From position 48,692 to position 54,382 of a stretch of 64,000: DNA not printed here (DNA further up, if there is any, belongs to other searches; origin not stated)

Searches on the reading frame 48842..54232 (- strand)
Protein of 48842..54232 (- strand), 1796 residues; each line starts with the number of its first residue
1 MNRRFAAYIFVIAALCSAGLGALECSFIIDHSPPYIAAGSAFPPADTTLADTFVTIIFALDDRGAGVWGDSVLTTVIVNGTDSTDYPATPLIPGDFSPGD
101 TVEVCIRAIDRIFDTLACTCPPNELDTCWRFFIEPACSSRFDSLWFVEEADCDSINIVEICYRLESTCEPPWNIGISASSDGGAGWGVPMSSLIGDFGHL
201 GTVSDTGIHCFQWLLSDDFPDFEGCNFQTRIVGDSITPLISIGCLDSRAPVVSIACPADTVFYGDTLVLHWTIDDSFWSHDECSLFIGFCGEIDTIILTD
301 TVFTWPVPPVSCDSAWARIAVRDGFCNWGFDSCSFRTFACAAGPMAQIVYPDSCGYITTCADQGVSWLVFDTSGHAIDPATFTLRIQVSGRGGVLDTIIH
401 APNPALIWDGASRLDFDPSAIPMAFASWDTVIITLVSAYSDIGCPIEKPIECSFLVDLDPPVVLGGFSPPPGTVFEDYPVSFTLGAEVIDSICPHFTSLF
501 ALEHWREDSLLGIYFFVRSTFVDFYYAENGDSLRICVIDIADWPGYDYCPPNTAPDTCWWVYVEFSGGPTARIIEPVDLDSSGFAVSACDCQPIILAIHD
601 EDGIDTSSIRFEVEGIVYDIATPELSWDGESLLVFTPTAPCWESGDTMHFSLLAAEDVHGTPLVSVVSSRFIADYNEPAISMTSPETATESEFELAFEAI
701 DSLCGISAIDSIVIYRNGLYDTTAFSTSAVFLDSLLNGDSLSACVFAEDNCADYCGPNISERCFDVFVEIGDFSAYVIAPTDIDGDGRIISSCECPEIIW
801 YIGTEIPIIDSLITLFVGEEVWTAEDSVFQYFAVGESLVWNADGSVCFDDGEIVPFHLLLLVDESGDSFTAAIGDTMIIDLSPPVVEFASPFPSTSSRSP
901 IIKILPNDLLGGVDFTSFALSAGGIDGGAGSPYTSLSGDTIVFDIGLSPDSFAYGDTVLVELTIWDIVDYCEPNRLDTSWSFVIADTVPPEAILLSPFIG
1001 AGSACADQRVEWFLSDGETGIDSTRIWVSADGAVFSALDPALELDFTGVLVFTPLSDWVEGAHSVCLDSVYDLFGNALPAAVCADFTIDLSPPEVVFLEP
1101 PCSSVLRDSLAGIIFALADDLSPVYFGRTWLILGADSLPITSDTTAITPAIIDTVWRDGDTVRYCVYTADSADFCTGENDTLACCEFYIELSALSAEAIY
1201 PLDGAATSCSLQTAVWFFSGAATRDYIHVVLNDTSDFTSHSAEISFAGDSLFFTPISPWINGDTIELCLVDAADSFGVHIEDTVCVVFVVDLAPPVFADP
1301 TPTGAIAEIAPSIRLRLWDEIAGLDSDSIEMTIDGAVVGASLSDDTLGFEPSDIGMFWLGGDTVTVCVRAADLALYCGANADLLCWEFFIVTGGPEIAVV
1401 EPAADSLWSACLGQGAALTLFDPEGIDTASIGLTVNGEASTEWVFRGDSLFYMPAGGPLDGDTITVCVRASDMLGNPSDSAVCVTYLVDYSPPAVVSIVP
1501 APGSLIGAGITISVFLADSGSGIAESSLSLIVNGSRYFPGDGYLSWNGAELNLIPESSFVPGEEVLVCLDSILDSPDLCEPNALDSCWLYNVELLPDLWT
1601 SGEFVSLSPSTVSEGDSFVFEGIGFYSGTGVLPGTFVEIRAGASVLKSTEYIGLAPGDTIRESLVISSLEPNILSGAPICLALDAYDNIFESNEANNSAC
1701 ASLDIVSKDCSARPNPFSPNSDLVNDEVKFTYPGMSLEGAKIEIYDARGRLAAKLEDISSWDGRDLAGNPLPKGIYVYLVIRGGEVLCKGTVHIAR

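Call 17: search_protein_families(library=pfam, proteins=[window:48842-54232:-], max_evalue=0.00001)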
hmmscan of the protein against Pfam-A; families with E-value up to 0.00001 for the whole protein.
window:48842-54232:- (1796 aa): 1 family
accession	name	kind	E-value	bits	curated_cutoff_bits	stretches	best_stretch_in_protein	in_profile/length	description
PF13585.12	CHU_C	-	1.1e-06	29.1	27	1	1714-1780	4-70/86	CHU_C Type IX secretion signal domain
